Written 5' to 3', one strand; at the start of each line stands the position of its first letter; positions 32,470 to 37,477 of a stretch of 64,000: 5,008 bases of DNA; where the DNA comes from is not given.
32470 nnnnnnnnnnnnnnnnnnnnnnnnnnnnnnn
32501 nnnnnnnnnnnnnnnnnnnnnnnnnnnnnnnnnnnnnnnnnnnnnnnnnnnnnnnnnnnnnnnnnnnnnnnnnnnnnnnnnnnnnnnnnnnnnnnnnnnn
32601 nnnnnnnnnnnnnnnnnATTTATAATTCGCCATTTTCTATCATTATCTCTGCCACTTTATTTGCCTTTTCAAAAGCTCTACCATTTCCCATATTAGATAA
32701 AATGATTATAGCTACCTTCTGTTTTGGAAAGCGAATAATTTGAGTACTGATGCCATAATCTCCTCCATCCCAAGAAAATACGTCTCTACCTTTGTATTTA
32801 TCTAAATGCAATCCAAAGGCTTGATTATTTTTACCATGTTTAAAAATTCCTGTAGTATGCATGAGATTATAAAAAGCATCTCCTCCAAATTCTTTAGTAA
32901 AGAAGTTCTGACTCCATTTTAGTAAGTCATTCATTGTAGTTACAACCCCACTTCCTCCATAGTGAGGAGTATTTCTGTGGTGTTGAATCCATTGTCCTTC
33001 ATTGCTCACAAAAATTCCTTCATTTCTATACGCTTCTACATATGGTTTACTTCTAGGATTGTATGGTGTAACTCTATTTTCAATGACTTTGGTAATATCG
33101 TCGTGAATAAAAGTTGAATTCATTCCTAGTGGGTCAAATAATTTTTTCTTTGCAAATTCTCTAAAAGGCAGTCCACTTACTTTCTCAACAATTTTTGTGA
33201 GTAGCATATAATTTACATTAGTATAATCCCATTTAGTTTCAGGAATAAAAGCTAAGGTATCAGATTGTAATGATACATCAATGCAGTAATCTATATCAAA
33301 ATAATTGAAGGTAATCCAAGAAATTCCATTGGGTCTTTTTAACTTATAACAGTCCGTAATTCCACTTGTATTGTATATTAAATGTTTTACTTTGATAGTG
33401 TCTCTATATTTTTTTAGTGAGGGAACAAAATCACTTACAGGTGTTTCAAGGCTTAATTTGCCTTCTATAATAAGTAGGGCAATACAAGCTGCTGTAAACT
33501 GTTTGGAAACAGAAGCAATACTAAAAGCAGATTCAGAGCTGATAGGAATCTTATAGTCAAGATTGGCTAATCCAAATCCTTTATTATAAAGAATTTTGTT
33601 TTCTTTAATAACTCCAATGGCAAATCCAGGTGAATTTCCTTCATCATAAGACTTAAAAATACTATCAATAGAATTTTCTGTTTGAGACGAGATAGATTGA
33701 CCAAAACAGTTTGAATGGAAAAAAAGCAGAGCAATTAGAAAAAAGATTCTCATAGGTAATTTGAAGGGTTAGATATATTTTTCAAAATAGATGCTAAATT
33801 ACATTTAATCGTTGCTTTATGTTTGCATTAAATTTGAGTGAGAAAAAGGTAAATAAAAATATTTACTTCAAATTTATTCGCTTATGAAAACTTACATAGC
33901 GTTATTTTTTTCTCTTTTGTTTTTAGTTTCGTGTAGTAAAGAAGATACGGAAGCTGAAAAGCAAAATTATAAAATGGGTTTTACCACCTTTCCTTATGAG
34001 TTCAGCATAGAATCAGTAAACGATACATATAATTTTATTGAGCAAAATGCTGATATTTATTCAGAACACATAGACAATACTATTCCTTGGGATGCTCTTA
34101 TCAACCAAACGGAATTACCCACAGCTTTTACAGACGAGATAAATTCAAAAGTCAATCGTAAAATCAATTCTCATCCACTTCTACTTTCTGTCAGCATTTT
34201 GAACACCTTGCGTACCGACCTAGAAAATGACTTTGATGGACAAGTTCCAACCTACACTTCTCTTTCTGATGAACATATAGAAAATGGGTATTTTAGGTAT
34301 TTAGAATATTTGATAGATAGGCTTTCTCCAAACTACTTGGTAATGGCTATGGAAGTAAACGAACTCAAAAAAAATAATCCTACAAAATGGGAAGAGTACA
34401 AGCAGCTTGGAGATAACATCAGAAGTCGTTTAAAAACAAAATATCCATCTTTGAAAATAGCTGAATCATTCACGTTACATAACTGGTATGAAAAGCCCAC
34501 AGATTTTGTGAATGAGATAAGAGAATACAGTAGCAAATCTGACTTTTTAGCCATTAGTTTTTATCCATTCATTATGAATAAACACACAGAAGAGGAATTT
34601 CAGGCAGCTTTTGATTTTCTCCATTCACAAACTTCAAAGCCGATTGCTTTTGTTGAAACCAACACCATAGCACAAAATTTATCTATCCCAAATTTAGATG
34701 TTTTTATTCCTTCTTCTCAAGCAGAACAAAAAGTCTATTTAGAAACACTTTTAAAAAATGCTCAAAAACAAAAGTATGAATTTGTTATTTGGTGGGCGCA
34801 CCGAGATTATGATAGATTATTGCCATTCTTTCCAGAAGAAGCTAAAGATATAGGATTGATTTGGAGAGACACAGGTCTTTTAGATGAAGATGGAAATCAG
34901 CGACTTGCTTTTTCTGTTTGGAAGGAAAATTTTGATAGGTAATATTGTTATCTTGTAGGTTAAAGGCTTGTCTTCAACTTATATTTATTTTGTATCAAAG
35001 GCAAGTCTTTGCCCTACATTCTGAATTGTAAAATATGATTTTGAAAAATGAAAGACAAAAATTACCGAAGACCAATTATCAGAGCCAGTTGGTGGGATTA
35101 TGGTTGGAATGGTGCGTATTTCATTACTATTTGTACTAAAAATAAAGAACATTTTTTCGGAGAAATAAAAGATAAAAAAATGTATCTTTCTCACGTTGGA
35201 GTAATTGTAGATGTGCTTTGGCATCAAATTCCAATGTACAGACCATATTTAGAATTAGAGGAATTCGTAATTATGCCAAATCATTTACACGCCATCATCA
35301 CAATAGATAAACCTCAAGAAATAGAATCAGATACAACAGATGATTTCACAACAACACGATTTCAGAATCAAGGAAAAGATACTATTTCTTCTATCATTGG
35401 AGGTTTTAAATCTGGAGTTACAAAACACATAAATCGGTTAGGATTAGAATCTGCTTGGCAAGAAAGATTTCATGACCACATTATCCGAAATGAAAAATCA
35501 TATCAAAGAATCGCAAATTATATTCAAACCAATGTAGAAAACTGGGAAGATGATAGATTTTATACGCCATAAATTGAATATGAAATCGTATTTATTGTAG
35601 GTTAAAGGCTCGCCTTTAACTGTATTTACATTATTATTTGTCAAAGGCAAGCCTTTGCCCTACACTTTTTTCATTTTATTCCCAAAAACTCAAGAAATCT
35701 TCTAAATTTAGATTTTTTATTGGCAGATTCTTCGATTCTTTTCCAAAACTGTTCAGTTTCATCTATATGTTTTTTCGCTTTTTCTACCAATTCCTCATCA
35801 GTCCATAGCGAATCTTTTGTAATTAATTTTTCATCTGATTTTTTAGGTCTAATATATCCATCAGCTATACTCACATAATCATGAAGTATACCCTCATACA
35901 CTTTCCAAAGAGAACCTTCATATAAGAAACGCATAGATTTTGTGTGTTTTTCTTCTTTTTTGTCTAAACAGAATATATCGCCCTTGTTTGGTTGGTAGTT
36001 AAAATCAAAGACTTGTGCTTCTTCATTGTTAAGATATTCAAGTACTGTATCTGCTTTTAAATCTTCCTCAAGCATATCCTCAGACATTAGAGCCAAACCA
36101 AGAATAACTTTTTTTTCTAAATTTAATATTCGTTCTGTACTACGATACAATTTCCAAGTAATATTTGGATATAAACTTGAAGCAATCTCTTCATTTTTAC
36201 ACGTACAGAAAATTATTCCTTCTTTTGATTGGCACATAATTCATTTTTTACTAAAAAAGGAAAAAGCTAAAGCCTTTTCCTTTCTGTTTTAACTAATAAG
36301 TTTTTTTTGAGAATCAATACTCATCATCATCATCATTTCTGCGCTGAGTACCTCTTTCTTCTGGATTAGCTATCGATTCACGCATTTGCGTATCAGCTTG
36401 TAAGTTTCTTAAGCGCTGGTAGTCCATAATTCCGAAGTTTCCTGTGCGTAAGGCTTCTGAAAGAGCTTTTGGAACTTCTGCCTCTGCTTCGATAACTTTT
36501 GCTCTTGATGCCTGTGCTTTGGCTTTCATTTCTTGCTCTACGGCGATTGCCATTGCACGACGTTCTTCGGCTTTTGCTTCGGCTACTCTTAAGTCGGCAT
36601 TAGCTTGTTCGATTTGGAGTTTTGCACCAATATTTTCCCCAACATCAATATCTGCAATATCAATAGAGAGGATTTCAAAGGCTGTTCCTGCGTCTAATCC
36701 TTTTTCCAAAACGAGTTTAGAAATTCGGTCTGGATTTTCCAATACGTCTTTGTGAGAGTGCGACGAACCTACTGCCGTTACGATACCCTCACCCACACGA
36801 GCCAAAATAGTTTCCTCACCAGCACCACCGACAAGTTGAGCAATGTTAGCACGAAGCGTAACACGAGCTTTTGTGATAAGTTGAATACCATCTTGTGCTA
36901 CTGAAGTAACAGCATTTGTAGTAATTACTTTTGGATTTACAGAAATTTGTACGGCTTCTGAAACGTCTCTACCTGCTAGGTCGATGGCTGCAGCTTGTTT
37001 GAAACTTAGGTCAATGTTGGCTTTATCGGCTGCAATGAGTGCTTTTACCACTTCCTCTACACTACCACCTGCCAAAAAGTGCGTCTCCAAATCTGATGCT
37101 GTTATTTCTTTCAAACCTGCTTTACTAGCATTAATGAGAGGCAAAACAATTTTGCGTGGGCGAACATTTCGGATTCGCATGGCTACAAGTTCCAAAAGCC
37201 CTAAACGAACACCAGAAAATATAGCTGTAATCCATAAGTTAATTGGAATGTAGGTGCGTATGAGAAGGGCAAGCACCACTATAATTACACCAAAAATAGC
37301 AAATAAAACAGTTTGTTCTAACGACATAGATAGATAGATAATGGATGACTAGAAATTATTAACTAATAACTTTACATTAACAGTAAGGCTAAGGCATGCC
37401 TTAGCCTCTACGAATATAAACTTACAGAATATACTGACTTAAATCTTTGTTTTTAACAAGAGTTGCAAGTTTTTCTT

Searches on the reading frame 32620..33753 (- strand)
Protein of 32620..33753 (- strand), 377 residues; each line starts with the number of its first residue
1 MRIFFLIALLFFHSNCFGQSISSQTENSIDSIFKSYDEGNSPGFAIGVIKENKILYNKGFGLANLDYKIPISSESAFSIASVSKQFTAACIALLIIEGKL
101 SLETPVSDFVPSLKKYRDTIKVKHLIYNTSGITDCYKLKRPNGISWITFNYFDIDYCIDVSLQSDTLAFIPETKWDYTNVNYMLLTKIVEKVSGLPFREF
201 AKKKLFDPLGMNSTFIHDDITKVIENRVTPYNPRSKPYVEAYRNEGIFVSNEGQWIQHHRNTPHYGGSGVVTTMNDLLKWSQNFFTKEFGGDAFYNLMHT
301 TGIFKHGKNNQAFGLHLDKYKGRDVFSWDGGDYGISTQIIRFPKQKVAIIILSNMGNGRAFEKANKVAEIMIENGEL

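Call 20: search_protein_families(library=pfam, proteins=[window:32620-33753:-], max_evalue=0.001)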
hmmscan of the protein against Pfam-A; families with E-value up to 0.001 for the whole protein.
window:32620-33753:- (377 aa): 1 family
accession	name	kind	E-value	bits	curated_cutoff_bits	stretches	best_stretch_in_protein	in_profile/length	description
PF00144.29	Beta-lactamase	-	2.8e-48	165.2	27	1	30-360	2-316/329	Beta-lactamase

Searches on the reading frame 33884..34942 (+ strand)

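Call 20: search_protein_families(library=pfam, proteins=[window:33884-34942:+], max_evalue=0.001)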
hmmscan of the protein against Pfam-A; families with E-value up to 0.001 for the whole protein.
window:33884-34942:+ (352 aa): 1 family
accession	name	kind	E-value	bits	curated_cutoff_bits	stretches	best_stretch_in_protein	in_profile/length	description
PF07745.19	Glyco_hydro_53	-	0.00025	20.6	24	1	165-264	152-249/340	Glycosyl hydrolase family 53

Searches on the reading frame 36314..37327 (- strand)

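Call 20: search_protein_families(library=pfam, proteins=[window:36314-37327:-], max_evalue=0.001)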
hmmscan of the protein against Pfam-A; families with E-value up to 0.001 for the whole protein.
window:36314-37327:- (337 aa): 1 family
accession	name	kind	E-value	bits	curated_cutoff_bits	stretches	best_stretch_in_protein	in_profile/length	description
PF12127.13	FloA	-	2.6e-154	513.4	34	1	13-322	5-313/314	Flotillin-like protein FloA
